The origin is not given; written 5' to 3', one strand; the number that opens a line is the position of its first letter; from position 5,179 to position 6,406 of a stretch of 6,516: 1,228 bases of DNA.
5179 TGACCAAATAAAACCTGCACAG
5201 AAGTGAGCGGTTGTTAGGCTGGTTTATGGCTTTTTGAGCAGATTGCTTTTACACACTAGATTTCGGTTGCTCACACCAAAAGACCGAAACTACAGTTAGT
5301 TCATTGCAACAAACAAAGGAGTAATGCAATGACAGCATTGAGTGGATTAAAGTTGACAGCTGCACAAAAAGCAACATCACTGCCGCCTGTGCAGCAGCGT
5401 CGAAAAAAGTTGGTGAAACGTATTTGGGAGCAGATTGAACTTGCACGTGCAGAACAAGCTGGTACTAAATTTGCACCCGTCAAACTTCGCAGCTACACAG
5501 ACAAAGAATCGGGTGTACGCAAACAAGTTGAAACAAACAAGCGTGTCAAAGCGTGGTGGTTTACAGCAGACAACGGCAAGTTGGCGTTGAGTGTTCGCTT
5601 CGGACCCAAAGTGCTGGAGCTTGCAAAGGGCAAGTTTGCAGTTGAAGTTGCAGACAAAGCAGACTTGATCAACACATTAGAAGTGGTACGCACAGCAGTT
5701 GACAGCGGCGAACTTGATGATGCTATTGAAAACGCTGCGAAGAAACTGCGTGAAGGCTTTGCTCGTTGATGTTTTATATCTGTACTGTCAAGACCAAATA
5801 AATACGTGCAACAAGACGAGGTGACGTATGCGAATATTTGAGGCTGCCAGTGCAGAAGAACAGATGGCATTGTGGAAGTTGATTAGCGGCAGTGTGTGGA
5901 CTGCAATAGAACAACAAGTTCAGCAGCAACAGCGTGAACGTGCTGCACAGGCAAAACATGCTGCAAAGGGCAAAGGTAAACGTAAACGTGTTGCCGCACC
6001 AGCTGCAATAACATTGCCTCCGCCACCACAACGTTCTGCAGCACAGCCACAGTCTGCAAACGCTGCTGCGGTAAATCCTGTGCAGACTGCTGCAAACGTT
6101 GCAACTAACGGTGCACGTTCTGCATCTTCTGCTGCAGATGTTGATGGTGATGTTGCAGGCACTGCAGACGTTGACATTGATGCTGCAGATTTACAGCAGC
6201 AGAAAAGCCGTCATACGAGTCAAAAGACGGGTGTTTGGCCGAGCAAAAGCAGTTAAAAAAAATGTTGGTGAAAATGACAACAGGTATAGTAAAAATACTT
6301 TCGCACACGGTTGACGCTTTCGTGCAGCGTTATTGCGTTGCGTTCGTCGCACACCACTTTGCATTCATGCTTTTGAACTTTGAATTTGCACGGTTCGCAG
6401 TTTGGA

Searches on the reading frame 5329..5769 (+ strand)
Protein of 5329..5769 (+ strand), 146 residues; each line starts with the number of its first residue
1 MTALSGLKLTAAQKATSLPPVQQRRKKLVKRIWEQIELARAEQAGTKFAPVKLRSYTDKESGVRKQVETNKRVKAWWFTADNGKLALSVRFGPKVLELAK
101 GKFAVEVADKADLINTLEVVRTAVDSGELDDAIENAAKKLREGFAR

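Call 6: search_protein_families(library=pfam, proteins=[window:5329-5769:+], max_evalue=0.01)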
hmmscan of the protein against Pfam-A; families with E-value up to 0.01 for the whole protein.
window:5329-5769:+ (146 aa): 1 family
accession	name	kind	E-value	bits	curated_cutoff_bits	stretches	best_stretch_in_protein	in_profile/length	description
PF20346.3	DUF6641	-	9.8e-14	52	27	1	21-130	36-140/143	Family of unknown function (DUF6641)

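Call 9: search_protein_families(library=ncbifam, proteins=[window:5329-5769:+], max_evalue=0.01)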
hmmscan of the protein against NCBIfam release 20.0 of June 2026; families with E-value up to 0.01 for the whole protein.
window:5329-5769:+ (146 aa): 0 families

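Call 29: search_protein_families(library=phrogs, proteins=[window:5329-5769:+], max_evalue=0.01)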
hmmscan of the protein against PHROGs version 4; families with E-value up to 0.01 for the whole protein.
window:5329-5769:+ (146 aa): 1 family
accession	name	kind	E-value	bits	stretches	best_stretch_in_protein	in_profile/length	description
phrog_31551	-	unknown function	2.7e-21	77.2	1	1-136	9-145/155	-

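Call 62: search_solved_structures(query=window:5329-5769:+, max_evalue=1)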
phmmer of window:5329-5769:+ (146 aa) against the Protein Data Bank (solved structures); distinct sequences matched with E-value up to 1: 0.

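Call 85: find_homologous_proteins(query=window:5329-5769:+, max_evalue=0.00001)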
Query window:5329-5769:+ (146 aa): 1741 proteins with E <= 0.00001 among 1842 candidates; the best 120 are listed.
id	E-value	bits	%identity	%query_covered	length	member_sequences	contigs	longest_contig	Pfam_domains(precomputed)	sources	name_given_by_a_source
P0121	7.4e-98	342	54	100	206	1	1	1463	PF20346.3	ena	-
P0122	1.2e-80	286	95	100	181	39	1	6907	PF20346.3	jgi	jgi:hypothetical protein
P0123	1.2e-79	283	48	99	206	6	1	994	PF20346.3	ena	-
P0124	3.3e-78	278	90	100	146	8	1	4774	PF20346.3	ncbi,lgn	-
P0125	3.9e-76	272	90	100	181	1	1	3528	PF20346.3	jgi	jgi:hypothetical protein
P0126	6.0e-75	268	90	100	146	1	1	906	PF20346.3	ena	-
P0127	2.7e-73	263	87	100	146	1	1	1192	PF20346.3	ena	-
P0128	2.2e-72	260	84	100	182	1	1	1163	PF20346.3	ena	-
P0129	2.6e-72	259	86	100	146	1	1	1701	PF20346.3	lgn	-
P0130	5.5e-72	258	84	100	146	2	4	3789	PF20346.3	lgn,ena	-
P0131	7.4e-72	258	84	100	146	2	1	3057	PF20346.3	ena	-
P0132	6.3e-71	255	84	100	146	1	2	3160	PF20346.3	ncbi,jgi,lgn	jgi:hypothetical protein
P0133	1.3e-70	254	83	100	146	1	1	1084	PF20346.3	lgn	-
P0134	1.7e-70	253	82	100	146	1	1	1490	PF20346.3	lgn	-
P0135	1.7e-70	253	82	100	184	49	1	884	PF20346.3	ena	-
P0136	1.7e-70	253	83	100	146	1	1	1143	PF20346.3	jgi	jgi:hypothetical protein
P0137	2.5e-70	253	86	100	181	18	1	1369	PF20346.3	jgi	jgi:hypothetical protein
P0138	4.0e-70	252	83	100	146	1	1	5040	PF20346.3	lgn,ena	-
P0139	1.6e-69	250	79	100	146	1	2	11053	PF20346.3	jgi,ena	jgi:hypothetical protein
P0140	3.2e-69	249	85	98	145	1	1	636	PF20346.3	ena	-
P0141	6.6e-69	248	80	100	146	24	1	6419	PF20346.3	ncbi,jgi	jgi:hypothetical protein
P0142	9.0e-69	248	82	100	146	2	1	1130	PF20346.3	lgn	-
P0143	9.3e-69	248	82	100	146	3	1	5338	PF20346.3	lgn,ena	-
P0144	1.3e-68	247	78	100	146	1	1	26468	PF20346.3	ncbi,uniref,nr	ncbi:DUF6641 family protein [Limnohabitans sp. Jir72]|uniref:DUF6641 family protein n=1 Tax=Limnohab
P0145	1.7e-68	247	81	100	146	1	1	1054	PF20346.3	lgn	-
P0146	1.8e-68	247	80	100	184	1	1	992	PF20346.3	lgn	-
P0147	2.3e-68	247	79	100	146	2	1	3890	PF20346.3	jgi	jgi:hypothetical protein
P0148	2.9e-68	246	81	100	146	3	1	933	PF20346.3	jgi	jgi:hypothetical protein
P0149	1.8e-67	244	79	100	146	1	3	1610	PF20346.3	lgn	-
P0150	2.3e-67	243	79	100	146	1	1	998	PF20346.3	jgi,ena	-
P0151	3.0e-67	243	77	100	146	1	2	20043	PF20346.3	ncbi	-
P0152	3.5e-67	243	79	100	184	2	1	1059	PF20346.3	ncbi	-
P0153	3.7e-67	243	81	100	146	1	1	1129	PF20346.3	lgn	-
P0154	3.9e-67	243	79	100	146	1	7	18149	PF20346.3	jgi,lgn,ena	-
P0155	6.5e-67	242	77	100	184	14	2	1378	PF20346.3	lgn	-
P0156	8.7e-67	241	77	100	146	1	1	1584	PF20346.3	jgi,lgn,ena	-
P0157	2.1e-66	240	77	100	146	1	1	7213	PF20346.3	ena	-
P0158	2.3e-66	240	77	100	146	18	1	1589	PF20346.3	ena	-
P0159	5.1e-66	239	79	100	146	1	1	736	PF20346.3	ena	-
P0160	1.1e-65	238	78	100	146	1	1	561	PF20346.3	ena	-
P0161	2.0e-65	237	77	100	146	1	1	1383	PF20346.3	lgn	-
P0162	2.5e-65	237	77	100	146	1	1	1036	PF20346.3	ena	-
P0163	3.9e-65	236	77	100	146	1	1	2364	PF20346.3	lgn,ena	-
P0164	7.3e-65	235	75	100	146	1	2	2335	PF20346.3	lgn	-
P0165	1.2e-64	235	76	100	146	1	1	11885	PF20346.3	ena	-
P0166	1.9e-64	234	77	100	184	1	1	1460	PF20346.3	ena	-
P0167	2.3e-64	234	76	100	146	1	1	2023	PF20346.3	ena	-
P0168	2.3e-64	234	75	100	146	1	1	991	PF20346.3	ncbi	-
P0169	3.8e-64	233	77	100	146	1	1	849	PF20346.3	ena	-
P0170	1.5e-63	231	76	100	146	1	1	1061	PF20346.3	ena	-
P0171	2.9e-63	230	75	100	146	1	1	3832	PF20346.3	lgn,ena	-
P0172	8.2e-63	229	76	100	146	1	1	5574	PF20346.3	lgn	-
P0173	1.9e-62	227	75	100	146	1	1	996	PF20346.3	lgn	-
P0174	2.0e-62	227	73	100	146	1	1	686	PF20346.3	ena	-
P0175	3.7e-62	226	73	100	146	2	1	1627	PF20346.3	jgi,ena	-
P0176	3.9e-62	226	75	100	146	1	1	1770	PF20346.3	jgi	jgi:hypothetical protein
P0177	6.4e-62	226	77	100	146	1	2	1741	PF20346.3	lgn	-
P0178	1.2e-61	225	75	100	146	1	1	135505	PF20346.3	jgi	jgi:hypothetical protein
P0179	1.2e-61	225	76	99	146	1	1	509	PF20346.3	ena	-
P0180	2.9e-61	224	72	99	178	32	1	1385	PF20346.3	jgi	-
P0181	2.1e-60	221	75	100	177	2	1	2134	PF20346.3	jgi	jgi:hypothetical protein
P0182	2.7e-60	220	73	100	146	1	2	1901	PF20346.3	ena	-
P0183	4.5e-60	220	73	100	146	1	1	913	PF20346.3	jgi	jgi:hypothetical protein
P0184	5.0e-60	220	71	99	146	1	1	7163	PF20346.3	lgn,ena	-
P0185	7.2e-60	219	73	100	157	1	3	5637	PF20346.3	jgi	jgi:hypothetical protein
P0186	7.8e-60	219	73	100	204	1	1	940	PF20346.3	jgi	jgi:hypothetical protein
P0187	9.5e-60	219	72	100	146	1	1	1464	PF20346.3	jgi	jgi:hypothetical protein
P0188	9.6e-60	219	74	99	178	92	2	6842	PF20346.3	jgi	jgi:hypothetical protein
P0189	1.6e-59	218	71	100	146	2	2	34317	PF20346.3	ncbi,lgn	-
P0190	2.5e-59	217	70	99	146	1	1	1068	PF20346.3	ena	-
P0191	3.3e-59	217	71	99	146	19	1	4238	PF20346.3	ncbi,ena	-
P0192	3.9e-59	217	71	100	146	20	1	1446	PF20346.3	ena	-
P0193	5.1e-59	216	71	100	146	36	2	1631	PF20346.3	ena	-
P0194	5.1e-59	216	69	100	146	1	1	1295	PF20346.3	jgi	jgi:hypothetical protein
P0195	6.9e-59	216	68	100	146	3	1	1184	PF20346.3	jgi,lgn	jgi:hypothetical protein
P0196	7.2e-59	216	71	100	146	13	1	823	PF20346.3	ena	-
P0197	7.2e-59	216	71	100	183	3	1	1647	PF20346.3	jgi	jgi:hypothetical protein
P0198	8.0e-59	216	72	100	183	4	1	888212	PF20346.3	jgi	jgi:hypothetical protein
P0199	8.2e-59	216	70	99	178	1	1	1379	PF20346.3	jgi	jgi:hypothetical protein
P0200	1.0e-58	215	70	99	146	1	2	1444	PF20346.3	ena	-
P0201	1.2e-58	215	70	100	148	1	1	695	PF20346.3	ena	-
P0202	1.3e-58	215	71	100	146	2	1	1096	PF20346.3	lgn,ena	-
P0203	1.3e-58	215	71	100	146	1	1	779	PF20346.3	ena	-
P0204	1.7e-58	215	71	100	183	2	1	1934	PF20346.3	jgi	jgi:hypothetical protein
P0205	1.7e-58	215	68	100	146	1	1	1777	PF20346.3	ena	-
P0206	1.9e-58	215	69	99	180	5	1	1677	PF20346.3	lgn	-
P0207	3.5e-58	214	70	100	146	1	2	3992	PF20346.3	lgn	-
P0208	3.6e-58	214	70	99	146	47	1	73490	PF20346.3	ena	-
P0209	3.7e-58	214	71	100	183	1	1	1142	PF20346.3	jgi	jgi:hypothetical protein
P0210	6.5e-58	213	69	99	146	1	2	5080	PF20346.3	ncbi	-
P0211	7.2e-58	213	68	100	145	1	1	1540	PF20346.3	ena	-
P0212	7.6e-58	213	68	100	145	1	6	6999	PF20346.3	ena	-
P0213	7.6e-58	213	70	99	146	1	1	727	PF20346.3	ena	-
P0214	7.9e-58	212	71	99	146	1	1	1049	PF20346.3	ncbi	-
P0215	8.0e-58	212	70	99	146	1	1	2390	PF20346.3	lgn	-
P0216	8.0e-58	212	69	99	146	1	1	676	PF20346.3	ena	-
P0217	9.3e-58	212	68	100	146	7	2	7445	PF20346.3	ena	-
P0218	9.4e-58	212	70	99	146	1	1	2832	PF20346.3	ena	-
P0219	1.0e-57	212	68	100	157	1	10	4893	PF20346.3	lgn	-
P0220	1.0e-57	212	68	100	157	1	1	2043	PF20346.3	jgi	jgi:hypothetical protein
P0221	1.1e-57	212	69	100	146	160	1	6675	PF20346.3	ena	-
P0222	1.3e-57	212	68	100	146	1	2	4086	PF20346.3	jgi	jgi:hypothetical protein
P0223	1.5e-57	212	68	100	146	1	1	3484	PF20346.3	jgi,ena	-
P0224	1.5e-57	212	68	100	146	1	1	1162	PF20346.3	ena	-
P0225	1.5e-57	212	72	100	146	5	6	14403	PF20346.3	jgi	jgi:hypothetical protein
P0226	1.6e-57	212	72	100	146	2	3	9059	PF20346.3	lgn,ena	-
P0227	1.6e-57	211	69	99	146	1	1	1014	PF20346.3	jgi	jgi:hypothetical protein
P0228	1.7e-57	211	67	100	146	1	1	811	PF20346.3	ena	-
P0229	2.0e-57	211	68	100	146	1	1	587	PF20346.3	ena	-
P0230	2.0e-57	211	69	100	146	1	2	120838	PF20346.3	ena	-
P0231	2.2e-57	211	68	100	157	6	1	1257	PF20346.3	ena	-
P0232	2.2e-57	211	69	99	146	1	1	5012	PF20346.3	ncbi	-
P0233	2.9e-57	211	67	100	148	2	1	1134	PF20346.3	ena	-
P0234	3.1e-57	211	68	100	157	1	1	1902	PF20346.3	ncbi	-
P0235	3.1e-57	211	69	100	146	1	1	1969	PF20346.3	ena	-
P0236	3.2e-57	211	68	100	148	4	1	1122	PF20346.3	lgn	-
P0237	3.3e-57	210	71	99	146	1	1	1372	PF20346.3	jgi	-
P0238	3.4e-57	210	68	100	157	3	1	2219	PF20346.3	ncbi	-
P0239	3.8e-57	210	69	100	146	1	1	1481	PF20346.3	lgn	-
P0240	4.0e-57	210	69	100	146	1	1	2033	PF20346.3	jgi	jgi:hypothetical protein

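Call 92: predict_structure(alignment_id=A10)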
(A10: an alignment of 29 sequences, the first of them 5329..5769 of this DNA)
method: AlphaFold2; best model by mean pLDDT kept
length: 146 residues; sequences in the alignment: 29
mean_pLDDT: 71.1   pTM: 0.62
mean pLDDT of the five models: 71.1, 69.7, 67.0, 66.0, 64.0
residues with pLDDT >= 90: 3; 70-90: 88; 50-70: 30; < 50: 25
segments of 3 or more residues with pLDDT < 50: 6-13, 91-103
pLDDT, mean of each block of 10 residues (from residue 1): 47 60 82 88 87 83 84 79 68 40 60 83 79 64 57
secondary structure, 60 per line:
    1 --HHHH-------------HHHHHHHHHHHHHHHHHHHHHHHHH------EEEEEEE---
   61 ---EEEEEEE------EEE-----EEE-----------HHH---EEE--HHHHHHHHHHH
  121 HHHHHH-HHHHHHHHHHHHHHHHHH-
elements in order: H3-6 H20-44 E51-57 E64-70 E77-79 E85-87 E105-107 H110-126 H128-145

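Call 94: fold_search(model_id=the predicted structure, library=pdb)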
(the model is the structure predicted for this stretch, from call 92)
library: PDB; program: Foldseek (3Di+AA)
matches with E <= 10: 245; with E <= 0.001: 0
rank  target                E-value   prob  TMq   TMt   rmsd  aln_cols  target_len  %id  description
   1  8gqg_B                2.6e-01  0.38  0.15  0.06   9.1        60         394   18  Crystal structure of Thioloase from Pseudomonas aeruginosa PAO1 (released 2024-03-13)
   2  2wu9_B                5.7e-01  0.21  0.14  0.06   8.9        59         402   19  Crystal structure of peroxisomal KAT2 from Arabidopsis thaliana (released 2010-05-12)
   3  4rnd_C                6.1e-01  0.09  0.19  0.17  18.6       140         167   12  Crystal Structure of the subunit DF-assembly of the eukaryotic V-ATPase. (released 2014-12-10)
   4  3aon_A                7.7e-01  0.05  0.15  0.13  27.3       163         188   10  Crystal structure of the central axis (NtpD-NtpG) in the catalytic portion of Enterococcus hirae V-type sodium ATPase (released 2011-10-05)
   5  6wlz_G                8.2e-01  0.06  0.16  0.12  18.8       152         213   13  The V1 region of human V-ATPase in state 1 (focused refinement) (released 2020-11-11)
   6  2wu9_A                8.7e-01  0.16  0.14  0.06   8.6        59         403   19  Crystal structure of peroxisomal KAT2 from Arabidopsis thaliana (released 2010-05-12)
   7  3vr6_G                8.7e-01  0.06  0.15  0.13  20.5       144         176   12  Crystal structure of AMP-PNP bound Enterococcus hirae V1-ATPase [bV1] (released 2013-01-16)
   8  6xbw_H                9.9e-01  0.06  0.17  0.13  19.3       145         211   17  Cryo-EM structure of V-ATPase from bovine brain, state 1 (released 2020-08-19)
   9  9brq_7                9.9e-01  0.05  0.16  0.11  18.9       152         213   15  Intact V-ATPase State 3 and synaptophysin complex in mouse brain isolated synaptic vesicles (released 2024-06-19)
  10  2wua_B                1.0e+00  0.14  0.14  0.06   8.7        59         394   19  Structure of the peroxisomal 3-ketoacyl-CoA thiolase from Sunflower (released 2010-05-12)
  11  2e2z_MODEL_1_A        1.1e+00  0.23  0.15  0.21  16.8        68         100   16  Solution NMR structure of yeast Tim15, co-chaperone of mitochondrial Hsp70 (released 2007-10-09)
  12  8t7u_A                1.3e+00  0.08  0.19  0.10  11.9       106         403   17  ADP-bound Bcs1 (unsymmetrized) (released 2024-06-05)
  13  2wua_A                1.3e+00  0.07  0.14  0.07  10.1        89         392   19  Structure of the peroxisomal 3-ketoacyl-CoA thiolase from Sunflower (released 2010-05-12)
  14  5y8x_A                1.4e+00  0.10  0.14  0.08  13.5        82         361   13  Crystal structure of Bacillus licheniformis Gamma glutamyl transpeptidase with Azaserine (released 2018-10-17)
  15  6fhm_A                1.5e+00  0.14  0.14  0.11   8.7        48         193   21  Crystal structure of the F47E mutant of the lipoprotein localization factor, LolA (released 2018-07-25)
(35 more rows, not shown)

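Call 95: search_dna_similar(query=window:5329-5769:+, collection=phages, mode=protein, max_evalue=0.01, max_rows=25)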
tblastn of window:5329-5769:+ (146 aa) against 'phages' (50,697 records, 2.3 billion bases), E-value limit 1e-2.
No match.

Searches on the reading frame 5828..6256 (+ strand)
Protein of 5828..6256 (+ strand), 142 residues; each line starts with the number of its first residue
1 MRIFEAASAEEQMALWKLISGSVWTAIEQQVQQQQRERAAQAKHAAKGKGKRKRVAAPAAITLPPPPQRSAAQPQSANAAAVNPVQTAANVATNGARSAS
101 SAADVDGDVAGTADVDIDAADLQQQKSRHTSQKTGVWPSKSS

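Call 6: search_protein_families(library=pfam, proteins=[window:5828-6256:+], max_evalue=0.01)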
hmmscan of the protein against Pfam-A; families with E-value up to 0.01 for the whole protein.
window:5828-6256:+ (142 aa): 0 families

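Call 9: search_protein_families(library=ncbifam, proteins=[window:5828-6256:+], max_evalue=0.01)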
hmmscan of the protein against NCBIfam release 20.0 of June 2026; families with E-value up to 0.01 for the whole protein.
window:5828-6256:+ (142 aa): 0 families

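Call 29: search_protein_families(library=phrogs, proteins=[window:5828-6256:+], max_evalue=0.01)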
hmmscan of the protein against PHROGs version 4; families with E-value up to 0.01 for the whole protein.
window:5828-6256:+ (142 aa): 0 families

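Call 91: search_protein_families(library=pfam, proteins=[window:5828-6256:+], max_evalue=1)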
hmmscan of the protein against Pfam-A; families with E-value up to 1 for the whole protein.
window:5828-6256:+ (142 aa): 1 family
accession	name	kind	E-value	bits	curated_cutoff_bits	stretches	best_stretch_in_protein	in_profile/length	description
PF06679.17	DUF1180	-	0.85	10.5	27.7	0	44-115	24-89/167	Membrane protein FAM174-like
